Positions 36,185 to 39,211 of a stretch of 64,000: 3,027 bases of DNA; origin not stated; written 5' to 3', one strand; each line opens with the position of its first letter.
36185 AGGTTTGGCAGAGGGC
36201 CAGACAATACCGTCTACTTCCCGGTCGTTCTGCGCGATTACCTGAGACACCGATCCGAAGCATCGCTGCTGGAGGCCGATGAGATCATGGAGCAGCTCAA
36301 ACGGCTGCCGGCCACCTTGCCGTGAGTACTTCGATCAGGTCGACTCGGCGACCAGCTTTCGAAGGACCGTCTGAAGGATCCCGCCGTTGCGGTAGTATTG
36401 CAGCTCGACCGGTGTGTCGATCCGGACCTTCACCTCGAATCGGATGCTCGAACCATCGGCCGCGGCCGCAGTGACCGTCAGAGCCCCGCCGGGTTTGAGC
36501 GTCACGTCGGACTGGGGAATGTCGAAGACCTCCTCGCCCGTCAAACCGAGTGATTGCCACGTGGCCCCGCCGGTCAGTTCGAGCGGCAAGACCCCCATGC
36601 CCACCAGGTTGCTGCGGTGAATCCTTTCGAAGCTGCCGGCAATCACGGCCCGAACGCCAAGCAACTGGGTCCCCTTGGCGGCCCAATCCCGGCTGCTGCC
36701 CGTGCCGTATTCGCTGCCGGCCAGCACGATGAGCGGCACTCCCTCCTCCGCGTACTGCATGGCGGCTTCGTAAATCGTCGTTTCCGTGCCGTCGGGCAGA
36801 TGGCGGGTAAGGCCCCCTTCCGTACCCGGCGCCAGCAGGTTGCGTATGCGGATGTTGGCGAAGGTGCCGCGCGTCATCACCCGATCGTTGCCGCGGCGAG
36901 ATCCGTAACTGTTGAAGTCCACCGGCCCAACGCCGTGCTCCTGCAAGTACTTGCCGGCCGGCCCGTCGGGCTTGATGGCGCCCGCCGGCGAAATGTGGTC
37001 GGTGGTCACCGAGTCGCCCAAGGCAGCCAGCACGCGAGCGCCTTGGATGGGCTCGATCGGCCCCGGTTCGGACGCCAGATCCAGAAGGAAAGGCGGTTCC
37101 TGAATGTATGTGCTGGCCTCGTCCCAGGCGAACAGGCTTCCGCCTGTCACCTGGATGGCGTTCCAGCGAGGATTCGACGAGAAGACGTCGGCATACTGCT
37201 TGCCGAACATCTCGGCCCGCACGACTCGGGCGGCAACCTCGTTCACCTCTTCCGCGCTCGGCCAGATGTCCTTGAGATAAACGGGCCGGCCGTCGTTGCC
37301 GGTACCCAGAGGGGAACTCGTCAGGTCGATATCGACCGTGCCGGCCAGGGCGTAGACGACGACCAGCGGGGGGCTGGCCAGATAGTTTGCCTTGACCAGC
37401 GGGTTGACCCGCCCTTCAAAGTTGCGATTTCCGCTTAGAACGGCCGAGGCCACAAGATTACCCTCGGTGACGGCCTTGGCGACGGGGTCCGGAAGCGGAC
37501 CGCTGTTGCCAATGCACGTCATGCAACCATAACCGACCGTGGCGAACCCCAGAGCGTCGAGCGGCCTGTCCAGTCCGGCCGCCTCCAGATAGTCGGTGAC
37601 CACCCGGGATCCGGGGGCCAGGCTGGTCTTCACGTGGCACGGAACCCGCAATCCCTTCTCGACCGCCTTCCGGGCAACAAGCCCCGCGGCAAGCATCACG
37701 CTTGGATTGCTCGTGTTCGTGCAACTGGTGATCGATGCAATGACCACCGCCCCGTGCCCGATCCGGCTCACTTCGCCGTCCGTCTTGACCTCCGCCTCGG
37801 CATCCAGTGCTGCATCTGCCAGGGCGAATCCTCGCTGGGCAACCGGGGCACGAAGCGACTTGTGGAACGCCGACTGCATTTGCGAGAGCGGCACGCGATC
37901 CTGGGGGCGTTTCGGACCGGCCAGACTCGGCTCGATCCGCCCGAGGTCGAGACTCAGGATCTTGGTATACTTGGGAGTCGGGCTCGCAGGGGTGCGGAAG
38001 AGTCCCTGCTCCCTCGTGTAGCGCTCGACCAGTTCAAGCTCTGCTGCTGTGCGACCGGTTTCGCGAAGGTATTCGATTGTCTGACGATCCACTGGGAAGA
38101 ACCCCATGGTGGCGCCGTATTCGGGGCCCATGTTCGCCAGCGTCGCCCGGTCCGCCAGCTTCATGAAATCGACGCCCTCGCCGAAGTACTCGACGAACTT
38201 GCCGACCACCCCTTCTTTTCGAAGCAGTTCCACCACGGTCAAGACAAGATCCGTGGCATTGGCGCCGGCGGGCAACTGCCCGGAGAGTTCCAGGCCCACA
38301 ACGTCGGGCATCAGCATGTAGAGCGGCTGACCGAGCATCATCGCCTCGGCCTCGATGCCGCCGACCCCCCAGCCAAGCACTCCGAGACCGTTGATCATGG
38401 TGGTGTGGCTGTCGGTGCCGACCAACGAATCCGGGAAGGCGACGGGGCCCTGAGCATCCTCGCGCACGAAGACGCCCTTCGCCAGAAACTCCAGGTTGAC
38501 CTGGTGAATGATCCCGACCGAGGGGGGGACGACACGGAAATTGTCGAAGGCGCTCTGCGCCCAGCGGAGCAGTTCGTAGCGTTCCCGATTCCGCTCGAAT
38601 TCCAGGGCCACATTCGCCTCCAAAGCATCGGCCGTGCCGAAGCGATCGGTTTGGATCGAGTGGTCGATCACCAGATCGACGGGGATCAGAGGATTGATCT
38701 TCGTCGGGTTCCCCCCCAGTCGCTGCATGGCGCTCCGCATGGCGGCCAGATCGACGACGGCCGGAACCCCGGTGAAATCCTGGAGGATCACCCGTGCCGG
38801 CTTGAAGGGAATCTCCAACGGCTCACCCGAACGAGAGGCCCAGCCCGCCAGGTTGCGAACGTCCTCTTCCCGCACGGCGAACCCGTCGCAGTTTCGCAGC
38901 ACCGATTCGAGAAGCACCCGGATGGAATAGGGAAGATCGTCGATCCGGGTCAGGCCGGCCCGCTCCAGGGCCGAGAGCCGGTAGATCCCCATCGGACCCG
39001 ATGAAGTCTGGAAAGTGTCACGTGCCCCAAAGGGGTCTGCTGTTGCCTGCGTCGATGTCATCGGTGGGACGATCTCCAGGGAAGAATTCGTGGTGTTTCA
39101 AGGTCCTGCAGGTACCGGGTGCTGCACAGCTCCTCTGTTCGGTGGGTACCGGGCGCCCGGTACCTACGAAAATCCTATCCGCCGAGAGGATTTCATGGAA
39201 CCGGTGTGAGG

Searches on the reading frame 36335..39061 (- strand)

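Call 9: search_protein_families(library=pfam, proteins=[window:36335-39061:-], max_evalue=0.001)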
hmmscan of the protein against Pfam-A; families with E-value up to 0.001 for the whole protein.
window:36335-39061:- (908 aa): 2 families
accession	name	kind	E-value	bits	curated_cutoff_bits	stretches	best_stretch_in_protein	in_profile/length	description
PF00330.25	Aconitase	-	3.5e-164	547.6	28.7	1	83-574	15-463/463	Aconitase family (aconitate hydratase)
PF00694.25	Aconitase_C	-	3.6e-41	141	22.8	1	704-829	3-128/131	Aconitase C-terminal domain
